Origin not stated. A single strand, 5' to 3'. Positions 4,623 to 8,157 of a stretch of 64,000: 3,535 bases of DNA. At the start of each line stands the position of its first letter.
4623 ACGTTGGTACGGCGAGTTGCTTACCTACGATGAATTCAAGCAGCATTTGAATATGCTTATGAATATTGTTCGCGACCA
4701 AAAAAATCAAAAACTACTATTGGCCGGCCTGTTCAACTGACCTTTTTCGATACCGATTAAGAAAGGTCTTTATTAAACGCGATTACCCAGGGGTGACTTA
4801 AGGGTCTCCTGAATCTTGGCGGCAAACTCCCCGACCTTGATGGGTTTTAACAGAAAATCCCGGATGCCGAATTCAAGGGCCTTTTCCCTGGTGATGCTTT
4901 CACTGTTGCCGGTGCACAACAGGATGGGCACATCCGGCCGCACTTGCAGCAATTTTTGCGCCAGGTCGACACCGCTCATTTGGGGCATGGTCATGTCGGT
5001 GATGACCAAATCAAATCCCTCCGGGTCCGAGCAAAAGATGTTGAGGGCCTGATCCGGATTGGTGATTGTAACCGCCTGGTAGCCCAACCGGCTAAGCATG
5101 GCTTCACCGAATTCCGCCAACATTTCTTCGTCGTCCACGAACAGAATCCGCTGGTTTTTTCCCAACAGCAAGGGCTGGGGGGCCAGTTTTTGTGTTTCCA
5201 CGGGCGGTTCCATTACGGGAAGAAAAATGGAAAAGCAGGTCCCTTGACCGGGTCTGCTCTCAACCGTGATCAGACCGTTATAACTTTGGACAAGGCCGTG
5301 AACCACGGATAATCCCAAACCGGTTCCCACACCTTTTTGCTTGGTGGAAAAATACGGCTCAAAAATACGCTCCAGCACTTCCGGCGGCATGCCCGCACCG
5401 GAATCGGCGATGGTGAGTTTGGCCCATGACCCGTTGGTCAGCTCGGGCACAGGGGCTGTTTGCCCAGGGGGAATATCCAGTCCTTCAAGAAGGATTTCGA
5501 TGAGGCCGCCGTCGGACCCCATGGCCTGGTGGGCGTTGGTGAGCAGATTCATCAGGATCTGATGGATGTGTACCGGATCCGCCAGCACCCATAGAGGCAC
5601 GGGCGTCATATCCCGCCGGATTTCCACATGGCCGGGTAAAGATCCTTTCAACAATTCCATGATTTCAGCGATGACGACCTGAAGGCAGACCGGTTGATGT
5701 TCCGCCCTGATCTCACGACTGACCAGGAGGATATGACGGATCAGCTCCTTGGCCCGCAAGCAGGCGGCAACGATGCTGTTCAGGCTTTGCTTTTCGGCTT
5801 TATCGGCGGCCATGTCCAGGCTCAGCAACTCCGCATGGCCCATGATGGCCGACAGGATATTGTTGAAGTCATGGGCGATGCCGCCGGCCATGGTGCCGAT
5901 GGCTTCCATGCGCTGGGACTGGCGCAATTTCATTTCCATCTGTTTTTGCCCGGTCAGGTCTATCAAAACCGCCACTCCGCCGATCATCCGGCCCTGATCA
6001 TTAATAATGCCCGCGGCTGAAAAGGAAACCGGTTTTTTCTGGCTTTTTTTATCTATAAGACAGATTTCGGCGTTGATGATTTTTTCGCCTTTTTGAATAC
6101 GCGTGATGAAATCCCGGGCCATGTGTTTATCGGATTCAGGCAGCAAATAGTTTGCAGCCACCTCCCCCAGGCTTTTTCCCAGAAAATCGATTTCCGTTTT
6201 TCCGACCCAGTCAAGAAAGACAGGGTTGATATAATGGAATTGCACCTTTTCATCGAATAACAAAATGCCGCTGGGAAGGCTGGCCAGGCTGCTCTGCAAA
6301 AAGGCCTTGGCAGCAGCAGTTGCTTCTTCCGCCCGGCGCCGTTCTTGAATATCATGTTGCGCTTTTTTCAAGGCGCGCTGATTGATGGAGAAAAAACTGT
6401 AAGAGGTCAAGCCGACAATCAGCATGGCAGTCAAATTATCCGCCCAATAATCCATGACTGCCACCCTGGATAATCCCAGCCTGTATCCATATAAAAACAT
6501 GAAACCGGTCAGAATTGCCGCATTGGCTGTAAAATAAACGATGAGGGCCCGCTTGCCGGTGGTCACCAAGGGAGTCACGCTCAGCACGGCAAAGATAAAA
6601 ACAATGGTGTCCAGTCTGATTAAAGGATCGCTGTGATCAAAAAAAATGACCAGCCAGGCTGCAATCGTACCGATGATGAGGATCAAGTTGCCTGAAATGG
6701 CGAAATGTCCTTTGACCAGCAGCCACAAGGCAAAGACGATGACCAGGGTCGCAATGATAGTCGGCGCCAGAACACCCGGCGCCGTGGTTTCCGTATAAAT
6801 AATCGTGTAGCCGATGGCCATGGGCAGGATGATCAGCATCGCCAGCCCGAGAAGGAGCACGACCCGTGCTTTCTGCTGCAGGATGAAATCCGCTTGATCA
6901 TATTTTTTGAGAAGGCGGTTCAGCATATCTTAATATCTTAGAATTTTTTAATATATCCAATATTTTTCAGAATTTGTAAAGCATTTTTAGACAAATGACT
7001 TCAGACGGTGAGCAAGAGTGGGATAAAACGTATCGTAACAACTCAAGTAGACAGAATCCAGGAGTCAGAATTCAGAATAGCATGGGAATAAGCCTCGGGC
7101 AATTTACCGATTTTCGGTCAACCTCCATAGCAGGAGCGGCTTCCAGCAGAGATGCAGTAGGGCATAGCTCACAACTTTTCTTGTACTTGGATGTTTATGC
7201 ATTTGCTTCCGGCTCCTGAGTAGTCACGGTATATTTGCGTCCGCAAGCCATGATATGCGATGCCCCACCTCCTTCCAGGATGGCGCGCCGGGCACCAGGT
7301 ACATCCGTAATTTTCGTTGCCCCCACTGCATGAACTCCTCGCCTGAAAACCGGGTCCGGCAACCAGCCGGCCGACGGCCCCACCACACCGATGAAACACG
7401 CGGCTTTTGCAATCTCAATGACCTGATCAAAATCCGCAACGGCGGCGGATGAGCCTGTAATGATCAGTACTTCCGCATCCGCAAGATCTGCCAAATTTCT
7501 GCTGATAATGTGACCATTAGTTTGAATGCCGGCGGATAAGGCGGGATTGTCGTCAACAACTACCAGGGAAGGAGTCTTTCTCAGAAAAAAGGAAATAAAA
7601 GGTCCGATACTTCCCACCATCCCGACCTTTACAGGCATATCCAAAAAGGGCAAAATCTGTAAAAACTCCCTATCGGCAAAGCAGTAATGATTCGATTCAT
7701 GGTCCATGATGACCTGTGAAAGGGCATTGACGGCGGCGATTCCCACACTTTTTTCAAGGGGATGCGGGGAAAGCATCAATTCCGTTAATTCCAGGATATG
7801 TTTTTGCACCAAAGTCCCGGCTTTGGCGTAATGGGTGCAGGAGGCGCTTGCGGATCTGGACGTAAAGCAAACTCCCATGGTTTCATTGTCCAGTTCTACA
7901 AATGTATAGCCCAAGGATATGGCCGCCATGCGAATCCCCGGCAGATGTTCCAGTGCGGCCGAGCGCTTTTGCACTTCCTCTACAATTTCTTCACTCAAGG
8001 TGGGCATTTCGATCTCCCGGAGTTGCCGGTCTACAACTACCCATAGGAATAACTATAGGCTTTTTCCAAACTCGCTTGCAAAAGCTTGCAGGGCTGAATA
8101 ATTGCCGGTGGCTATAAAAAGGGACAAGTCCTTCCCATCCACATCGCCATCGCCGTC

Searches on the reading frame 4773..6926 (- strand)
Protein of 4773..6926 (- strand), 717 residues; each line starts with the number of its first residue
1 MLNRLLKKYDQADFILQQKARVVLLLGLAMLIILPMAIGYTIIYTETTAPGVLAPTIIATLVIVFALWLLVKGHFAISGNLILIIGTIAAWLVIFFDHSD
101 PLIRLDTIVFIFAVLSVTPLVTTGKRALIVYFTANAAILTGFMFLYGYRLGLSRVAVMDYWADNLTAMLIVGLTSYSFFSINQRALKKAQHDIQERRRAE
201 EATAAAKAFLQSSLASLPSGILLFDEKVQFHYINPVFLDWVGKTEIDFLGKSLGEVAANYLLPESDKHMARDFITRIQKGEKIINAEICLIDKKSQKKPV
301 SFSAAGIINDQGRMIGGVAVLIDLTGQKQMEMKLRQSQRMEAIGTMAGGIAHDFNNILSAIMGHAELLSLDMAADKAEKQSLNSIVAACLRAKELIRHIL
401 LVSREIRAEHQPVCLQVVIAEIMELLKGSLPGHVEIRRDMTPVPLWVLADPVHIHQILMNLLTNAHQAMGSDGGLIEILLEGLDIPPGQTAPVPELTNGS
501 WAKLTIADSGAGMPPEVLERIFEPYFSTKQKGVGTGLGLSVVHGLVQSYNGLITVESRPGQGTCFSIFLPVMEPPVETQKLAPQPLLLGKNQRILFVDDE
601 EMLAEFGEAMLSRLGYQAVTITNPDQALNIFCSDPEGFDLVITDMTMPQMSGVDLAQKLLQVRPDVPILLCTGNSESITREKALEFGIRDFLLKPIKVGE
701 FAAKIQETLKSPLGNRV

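Call 40: search_protein_families(library=pfam, proteins=[window:4773-6926:-], max_evalue=0.00001)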
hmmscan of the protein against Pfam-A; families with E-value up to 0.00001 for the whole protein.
window:4773-6926:- (717 aa): 5 families
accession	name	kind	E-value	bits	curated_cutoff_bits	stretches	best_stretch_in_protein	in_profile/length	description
PF02518.31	HATPase_c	-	3.6e-24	85.8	26.4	1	450-571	2-109/111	Histidine kinase-, DNA gyrase B-, and HSP90-like ATPase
PF00072.30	Response_reg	-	3.4e-23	82.4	30.2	1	594-705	1-110/111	Response regulator receiver domain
PF08448.16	PAS_4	-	1.8e-09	38.2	23.1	1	214-328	1-109/110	PAS fold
PF00512.31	HisKA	-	9.5e-09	35.6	26.9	1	344-404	3-62/66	His Kinase A (phospho-acceptor) domain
PF13426.13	PAS_9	-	7.6e-08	33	27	1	219-325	2-102/103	PAS domain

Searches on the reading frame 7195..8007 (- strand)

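Call 40: search_protein_families(library=pfam, proteins=[window:7195-8007:-], max_evalue=0.00001)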
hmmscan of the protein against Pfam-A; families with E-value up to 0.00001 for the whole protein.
window:7195-8007:- (270 aa): 2 families
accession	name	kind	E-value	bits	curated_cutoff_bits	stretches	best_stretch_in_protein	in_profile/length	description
PF04016.18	DUF364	-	4.5e-23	81.9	23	1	127-261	13-146/147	Putative heavy-metal chelation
PF13938.11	DUF4213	-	1.2e-15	57.9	23.5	1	25-97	13-75/75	Putative heavy-metal chelation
